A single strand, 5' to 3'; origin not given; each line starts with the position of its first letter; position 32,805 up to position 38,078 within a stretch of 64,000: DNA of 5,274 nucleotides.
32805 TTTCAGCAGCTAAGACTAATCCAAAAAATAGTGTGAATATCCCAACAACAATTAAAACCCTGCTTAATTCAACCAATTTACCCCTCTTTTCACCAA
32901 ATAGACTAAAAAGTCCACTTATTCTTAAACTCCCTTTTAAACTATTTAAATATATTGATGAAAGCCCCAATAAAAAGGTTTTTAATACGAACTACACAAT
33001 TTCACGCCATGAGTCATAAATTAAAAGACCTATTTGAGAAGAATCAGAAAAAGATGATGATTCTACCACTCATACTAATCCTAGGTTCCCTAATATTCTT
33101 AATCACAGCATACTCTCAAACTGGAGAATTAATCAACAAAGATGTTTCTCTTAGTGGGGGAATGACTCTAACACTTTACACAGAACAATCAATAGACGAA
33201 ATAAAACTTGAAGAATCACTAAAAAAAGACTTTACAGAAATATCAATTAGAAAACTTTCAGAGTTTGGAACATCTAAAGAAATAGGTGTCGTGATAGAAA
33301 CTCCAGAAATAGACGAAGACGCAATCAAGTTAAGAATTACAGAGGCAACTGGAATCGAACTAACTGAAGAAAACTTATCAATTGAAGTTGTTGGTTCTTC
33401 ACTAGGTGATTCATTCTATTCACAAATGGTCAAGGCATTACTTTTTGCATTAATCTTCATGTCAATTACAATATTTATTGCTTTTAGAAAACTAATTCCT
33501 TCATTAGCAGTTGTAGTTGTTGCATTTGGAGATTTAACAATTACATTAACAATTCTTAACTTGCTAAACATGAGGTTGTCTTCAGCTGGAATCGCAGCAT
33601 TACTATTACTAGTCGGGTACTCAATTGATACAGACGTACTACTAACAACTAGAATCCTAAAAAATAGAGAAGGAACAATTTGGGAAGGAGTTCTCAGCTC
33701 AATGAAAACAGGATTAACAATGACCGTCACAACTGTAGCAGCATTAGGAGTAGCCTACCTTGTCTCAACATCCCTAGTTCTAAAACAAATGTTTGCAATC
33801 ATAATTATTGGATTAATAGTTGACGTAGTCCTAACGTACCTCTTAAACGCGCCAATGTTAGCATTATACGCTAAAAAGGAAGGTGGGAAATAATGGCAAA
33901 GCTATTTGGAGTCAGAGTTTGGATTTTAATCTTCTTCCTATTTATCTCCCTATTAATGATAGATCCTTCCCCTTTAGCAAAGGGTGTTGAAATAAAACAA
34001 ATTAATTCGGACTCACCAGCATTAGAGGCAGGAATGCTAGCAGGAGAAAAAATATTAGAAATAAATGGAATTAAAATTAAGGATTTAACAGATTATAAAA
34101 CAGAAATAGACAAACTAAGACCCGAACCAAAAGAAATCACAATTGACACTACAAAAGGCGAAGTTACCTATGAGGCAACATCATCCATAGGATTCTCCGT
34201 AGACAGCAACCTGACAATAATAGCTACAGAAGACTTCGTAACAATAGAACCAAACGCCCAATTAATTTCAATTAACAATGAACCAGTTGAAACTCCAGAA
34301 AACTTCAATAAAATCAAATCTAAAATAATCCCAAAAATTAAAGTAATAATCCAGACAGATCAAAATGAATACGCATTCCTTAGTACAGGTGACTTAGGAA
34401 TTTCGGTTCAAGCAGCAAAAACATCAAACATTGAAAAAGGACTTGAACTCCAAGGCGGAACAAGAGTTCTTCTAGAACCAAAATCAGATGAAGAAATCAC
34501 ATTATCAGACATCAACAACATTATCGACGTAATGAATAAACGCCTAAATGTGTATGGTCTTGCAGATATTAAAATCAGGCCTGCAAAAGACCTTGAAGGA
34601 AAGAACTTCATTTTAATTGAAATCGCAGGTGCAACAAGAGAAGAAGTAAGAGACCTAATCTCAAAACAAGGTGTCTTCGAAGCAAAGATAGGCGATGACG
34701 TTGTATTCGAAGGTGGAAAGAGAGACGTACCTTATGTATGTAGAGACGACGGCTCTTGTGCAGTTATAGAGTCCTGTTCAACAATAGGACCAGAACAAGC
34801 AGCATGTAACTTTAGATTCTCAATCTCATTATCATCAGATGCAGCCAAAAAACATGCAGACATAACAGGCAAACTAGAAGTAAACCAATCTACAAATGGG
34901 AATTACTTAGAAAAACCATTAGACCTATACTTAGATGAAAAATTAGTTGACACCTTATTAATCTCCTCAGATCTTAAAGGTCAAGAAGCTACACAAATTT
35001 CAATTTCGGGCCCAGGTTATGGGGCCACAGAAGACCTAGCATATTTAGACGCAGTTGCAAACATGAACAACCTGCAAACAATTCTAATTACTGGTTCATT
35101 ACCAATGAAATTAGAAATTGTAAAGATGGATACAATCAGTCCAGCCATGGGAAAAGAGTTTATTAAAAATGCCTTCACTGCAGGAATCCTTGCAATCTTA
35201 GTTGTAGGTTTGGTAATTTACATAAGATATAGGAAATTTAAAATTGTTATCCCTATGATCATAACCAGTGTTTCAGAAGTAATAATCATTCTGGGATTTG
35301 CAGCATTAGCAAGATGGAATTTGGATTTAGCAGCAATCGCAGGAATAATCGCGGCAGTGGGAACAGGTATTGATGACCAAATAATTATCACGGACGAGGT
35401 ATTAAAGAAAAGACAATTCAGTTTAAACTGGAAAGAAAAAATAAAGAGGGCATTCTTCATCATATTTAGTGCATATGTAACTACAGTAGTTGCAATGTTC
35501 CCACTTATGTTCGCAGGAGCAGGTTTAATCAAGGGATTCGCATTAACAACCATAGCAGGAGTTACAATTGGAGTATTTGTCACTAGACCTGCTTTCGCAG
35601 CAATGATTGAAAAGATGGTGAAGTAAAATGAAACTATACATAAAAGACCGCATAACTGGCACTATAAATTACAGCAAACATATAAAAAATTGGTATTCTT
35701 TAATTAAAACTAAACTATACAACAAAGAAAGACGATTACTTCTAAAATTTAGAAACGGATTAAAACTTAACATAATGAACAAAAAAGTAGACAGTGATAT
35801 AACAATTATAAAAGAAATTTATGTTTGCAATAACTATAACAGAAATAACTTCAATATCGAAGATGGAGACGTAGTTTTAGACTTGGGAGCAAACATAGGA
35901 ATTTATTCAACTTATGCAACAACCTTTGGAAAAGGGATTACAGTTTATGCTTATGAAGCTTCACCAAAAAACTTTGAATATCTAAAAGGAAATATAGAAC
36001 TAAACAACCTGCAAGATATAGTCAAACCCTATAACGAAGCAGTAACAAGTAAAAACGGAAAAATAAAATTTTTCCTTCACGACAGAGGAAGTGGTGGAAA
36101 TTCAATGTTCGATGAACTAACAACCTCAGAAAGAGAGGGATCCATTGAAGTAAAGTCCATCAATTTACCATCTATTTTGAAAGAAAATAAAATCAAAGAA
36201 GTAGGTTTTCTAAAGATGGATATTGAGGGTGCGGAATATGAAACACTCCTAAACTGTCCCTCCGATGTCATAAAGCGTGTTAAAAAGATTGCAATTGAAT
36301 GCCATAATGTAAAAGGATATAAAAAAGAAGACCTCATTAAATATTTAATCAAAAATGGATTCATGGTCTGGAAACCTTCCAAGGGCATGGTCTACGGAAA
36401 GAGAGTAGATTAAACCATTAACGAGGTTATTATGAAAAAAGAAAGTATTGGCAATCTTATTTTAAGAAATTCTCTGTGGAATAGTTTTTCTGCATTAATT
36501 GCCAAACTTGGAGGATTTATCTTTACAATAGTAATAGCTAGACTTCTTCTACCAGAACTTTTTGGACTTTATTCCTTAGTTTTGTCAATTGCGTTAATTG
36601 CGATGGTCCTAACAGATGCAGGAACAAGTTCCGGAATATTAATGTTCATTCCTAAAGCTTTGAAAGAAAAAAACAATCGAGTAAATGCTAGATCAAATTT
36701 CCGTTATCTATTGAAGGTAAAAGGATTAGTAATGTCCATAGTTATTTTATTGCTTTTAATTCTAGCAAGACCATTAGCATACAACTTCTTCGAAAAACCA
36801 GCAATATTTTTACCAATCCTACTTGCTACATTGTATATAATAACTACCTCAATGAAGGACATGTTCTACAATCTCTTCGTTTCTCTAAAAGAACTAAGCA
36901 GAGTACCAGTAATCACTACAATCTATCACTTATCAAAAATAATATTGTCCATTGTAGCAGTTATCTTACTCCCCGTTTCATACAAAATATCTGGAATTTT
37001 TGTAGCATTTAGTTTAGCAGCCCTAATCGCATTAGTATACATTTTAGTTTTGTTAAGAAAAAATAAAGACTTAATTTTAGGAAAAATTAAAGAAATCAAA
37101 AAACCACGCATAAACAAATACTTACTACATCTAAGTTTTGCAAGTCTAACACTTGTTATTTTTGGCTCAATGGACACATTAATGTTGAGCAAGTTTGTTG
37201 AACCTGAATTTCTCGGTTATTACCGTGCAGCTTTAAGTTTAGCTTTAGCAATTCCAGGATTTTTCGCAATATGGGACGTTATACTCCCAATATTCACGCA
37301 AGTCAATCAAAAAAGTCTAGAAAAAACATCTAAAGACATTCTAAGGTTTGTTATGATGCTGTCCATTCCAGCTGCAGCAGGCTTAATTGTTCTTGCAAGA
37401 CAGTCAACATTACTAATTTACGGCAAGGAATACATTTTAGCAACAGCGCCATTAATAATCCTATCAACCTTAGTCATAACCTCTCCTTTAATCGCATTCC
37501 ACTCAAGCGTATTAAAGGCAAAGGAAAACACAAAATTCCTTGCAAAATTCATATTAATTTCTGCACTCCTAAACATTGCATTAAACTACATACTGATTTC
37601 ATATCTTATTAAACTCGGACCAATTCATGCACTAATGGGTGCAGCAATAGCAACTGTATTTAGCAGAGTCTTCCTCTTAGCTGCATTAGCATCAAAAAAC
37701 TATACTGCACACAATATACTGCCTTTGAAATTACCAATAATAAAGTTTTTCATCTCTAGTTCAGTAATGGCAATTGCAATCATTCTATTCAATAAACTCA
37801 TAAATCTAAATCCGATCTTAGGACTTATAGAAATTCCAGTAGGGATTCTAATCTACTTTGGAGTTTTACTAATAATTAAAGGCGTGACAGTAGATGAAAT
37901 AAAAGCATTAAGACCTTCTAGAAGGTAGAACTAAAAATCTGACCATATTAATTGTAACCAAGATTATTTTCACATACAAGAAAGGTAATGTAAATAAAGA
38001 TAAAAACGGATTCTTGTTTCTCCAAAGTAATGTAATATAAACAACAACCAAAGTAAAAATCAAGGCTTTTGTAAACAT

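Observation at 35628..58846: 23-kb protein-glycosylation island: AglB + AglH-like GPT + flippase + ≥6 GTs + 5 methyltransferases + complete sialic-acid-like (NeuABC) pathway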

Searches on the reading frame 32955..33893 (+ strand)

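Call 5: search_protein_families(library=pfam, proteins=[window:32955-33893:+], max_evalue=0.001)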
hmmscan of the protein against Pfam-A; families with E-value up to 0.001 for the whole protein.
window:32955-33893:+ (312 aa): 1 family
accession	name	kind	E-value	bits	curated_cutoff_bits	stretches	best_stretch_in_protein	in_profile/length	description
PF02355.23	SecD_SecF_C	-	9e-29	100.7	20.5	1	137-307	12-188/189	Protein export membrane protein SecD/SecF, C-terminal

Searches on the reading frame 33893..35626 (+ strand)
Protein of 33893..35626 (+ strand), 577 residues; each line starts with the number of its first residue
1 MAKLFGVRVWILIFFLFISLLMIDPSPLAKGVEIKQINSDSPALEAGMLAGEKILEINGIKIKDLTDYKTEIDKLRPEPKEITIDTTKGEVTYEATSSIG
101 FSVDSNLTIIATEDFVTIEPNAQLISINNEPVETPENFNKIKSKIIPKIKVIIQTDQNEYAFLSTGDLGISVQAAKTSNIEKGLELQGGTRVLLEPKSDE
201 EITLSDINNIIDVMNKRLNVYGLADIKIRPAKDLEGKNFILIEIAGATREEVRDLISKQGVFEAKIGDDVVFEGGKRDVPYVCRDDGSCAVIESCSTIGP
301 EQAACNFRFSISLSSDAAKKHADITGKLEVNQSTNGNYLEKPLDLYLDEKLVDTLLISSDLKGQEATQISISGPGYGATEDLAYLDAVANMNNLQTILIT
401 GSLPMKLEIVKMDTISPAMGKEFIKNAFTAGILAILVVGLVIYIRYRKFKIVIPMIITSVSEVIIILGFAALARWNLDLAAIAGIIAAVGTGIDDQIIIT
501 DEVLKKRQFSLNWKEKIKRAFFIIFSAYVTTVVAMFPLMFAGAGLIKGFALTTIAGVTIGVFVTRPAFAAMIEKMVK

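Call 3: search_protein_families(library=pfam, proteins=[window:33893-35626:+], max_evalue=0.001)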
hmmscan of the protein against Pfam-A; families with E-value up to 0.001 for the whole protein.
window:33893-35626:+ (577 aa): 4 families
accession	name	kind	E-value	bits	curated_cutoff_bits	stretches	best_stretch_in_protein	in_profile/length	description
PF02355.23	SecD_SecF_C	-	1.8e-21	76.9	20.5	1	406-563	12-174/189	Protein export membrane protein SecD/SecF, C-terminal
PF17820.7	PDZ_6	-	3.7e-10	39.8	27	1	34-84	2-52/54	PDZ domain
PF13180.12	PDZ_2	-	1.6e-07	32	27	1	23-78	5-60/80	PDZ domain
PF00595.29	PDZ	-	3e-06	27.9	23.2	0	29-69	24-64/81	PDZ domain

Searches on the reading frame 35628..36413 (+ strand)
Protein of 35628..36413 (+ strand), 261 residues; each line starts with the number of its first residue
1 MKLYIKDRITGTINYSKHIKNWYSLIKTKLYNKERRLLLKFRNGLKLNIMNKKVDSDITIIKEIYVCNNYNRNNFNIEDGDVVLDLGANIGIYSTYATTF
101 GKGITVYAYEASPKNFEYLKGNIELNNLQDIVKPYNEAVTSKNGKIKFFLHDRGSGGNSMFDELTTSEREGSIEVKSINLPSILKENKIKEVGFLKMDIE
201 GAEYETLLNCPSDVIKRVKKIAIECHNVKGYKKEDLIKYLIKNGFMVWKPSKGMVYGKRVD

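Call 3: search_protein_families(library=pfam, proteins=[window:35628-36413:+], max_evalue=0.001)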
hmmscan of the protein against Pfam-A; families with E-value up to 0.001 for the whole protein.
window:35628-36413:+ (261 aa): 2 families
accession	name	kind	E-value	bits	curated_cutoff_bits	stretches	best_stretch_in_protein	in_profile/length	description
PF05050.19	Methyltransf_21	-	9.3e-20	71.9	22.7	1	85-245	1-171/173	Methyltransferase FkbM domain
PF02475.24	TRM5-TYW2_MTfase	-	4.9e-12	46.5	28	1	71-139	28-96/164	TRM5/TYW2 methyltransferase domain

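Call 7: search_protein_families(library=ncbifam, proteins=[window:35628-36413:+], max_evalue=0.01)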
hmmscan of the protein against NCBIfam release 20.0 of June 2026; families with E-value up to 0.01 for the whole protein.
window:35628-36413:+ (261 aa): 6 families
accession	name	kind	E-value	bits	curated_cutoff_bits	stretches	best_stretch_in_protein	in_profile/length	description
TIGR01444.1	fkbM_fam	subfamily_domain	7.1e-33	114.1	37.7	1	82-226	1-143/143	FkbM family methyltransferase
NF047824.1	tRNAwyosineTaw2Meth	equivalog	6.7e-08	32.5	350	1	71-133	85-147/245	tRNA(Phe) (4-demethylwyosine(37)-C(7)) aminocarboxypropyltransferase Taw2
NF047732.1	tRNAMtaseTrm5bMeth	equivalog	1.1e-05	24.6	500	1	73-141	192-257/337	tRNA (guanine(37)-N1)-methyltransferase Trm5b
NF047823.1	tRNAwyosTaw2Pyroc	equivalog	1.4e-05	24.6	550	1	78-136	124-181/277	tRNA(Phe) (4-demethylwyosine(37)-C(7)) aminocarboxypropyltransferase Taw2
NF047729.1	tRNAMtaseTaw21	equivalog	0.00027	20.2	400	1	72-139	99-166/250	tRNA 4-demethylwyosine(37)-methyltransferase Taw21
NF047730.1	tRNAMtaseTrm5b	equivalog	0.0005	19.3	600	1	77-146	179-245/330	tRNA (guanine(37)-N1)-methyltransferase Trm5b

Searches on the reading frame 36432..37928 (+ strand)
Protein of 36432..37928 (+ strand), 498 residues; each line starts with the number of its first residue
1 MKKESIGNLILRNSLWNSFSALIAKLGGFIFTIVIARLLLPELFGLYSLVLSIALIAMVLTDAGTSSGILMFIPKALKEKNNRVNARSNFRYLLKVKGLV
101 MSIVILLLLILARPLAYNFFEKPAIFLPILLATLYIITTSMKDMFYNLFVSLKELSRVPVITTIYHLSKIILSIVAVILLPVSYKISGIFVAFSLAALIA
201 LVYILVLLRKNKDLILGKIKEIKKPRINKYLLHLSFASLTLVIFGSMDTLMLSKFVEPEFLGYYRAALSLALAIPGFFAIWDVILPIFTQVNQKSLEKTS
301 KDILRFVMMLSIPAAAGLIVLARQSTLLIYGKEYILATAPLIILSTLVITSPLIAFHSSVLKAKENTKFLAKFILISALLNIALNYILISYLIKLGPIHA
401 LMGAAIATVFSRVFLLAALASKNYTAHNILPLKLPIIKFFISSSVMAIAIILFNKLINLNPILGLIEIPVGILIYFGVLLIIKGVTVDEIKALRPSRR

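Call 3: search_protein_families(library=pfam, proteins=[window:36432-37928:+], max_evalue=0.001)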
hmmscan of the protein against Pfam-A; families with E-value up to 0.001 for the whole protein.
window:36432-37928:+ (498 aa): 3 families
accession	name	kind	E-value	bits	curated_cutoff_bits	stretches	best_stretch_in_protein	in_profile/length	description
PF01943.22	Polysacc_synt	-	2.3e-24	86.7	28.2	1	10-290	1-272/274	Polysaccharide biosynthesis protein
PF13440.11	Polysacc_synt_3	-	2.6e-17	63.4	23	1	34-335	1-289/293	Polysaccharide biosynthesis protein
PF03023.19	MurJ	-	2.8e-06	26.7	27.4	1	72-457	37-436/451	Lipid II flippase MurJ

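Call 7: search_protein_families(library=ncbifam, proteins=[window:36432-37928:+], max_evalue=0.01)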
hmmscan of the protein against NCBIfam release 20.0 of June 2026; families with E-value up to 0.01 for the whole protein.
window:36432-37928:+ (498 aa): 4 families
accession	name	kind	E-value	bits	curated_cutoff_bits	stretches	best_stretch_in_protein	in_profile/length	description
NF007773.0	PRK10459.1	equivalog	4.5e-14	52.3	273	1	6-491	3-476/492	MOP flippase family protein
TIGR02900.1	spore_V_B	equivalog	2.8e-11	42.9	372.3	1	11-249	2-242/488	stage V sporulation protein B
NF047674.1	TeichurnBiosyTuaB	equivalog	3.1e-07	29.8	580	1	5-476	3-463/469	teichuronic acid biosynthesis protein TuaB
NF058658.1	Oglyco_Wzx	exception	1.9e-06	27.1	720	1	1-489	1-470/478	O-glycosylation flippase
